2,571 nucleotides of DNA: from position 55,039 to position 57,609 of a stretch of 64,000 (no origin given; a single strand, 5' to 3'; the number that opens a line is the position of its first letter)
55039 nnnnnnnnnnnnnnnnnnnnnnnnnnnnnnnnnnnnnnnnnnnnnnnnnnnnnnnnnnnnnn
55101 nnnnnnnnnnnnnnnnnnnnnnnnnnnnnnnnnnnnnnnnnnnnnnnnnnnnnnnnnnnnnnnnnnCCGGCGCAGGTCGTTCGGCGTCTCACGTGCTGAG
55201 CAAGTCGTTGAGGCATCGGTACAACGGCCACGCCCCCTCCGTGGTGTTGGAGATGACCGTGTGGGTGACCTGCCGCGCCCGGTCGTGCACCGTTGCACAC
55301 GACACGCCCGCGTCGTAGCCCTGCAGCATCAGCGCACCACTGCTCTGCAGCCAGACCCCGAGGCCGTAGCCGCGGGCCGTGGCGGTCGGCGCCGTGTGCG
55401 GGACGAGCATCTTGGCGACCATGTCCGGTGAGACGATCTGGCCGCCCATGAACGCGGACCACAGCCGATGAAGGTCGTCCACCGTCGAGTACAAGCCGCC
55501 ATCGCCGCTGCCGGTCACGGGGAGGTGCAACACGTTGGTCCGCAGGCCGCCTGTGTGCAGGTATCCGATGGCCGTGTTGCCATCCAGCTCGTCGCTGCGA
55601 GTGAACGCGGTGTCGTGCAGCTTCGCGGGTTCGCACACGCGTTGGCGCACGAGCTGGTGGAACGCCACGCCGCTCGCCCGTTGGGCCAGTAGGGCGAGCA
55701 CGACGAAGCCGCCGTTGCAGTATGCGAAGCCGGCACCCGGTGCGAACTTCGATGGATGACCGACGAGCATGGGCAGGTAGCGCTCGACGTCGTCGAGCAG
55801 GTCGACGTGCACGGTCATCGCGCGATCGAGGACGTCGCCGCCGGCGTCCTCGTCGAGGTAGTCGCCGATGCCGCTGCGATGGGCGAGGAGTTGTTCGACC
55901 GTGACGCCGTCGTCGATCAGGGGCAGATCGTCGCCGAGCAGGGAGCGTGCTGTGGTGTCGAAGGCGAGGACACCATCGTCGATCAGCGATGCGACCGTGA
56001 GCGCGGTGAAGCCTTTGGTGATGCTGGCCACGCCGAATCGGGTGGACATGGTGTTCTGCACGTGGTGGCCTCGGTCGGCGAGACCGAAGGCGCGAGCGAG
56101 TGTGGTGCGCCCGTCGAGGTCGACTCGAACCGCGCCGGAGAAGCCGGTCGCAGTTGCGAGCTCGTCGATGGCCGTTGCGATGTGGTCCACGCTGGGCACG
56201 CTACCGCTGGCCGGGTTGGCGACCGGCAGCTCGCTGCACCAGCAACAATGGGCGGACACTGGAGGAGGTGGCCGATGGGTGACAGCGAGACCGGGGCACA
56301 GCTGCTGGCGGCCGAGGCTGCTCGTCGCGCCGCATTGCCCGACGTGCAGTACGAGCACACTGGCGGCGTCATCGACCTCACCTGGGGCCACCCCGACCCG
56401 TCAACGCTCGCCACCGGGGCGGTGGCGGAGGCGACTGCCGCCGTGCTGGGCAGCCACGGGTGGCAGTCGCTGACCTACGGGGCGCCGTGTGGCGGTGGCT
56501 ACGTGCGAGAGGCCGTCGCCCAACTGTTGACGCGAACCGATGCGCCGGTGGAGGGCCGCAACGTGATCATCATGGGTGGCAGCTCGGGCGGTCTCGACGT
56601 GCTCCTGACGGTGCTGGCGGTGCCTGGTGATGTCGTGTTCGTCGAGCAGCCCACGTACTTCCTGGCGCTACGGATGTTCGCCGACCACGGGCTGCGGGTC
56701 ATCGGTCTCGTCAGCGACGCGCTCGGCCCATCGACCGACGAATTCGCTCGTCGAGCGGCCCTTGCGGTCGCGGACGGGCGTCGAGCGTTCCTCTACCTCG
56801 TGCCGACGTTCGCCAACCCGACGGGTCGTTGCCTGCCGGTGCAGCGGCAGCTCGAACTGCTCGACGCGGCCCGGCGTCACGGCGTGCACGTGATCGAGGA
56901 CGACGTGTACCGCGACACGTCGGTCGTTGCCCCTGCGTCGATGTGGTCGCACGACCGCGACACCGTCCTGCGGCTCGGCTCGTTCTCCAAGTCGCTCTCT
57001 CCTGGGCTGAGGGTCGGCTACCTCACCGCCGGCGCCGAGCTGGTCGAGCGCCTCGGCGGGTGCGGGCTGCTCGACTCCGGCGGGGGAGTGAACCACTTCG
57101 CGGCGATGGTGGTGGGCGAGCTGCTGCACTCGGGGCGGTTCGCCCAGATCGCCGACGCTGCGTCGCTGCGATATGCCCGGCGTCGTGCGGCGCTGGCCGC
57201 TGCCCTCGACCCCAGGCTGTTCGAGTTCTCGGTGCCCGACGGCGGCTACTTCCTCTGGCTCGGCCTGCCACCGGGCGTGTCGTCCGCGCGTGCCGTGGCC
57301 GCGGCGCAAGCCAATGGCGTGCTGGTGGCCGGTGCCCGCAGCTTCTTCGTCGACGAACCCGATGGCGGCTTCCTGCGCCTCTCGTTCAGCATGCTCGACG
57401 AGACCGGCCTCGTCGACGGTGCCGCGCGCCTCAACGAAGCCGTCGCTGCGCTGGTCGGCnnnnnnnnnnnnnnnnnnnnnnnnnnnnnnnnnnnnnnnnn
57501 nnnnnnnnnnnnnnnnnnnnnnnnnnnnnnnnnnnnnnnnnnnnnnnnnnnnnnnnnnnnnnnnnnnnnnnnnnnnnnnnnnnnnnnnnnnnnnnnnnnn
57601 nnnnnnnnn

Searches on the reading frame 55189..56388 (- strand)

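Call 9: search_protein_families(library=pfam, proteins=[window:55189-56388:-], max_evalue=0.0001)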
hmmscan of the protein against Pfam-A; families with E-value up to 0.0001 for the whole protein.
window:55189-56388:- (399 aa): 1 family
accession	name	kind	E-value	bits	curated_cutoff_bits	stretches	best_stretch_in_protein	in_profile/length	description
PF00144.29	Beta-lactamase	-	3.1e-45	155.2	27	1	72-385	3-313/329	Beta-lactamase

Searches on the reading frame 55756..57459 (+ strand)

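Call 9: search_protein_families(library=pfam, proteins=[window:55756-57459:+], max_evalue=0.0001)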
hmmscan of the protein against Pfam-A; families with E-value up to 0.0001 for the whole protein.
window:55756-57459:+ (568 aa): 1 family
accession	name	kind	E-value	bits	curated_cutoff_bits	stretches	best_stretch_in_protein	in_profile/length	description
PF00155.27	Aminotran_1_2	-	2.9e-24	86.4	19.7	1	238-549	35-351/361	Aminotransferase class I and II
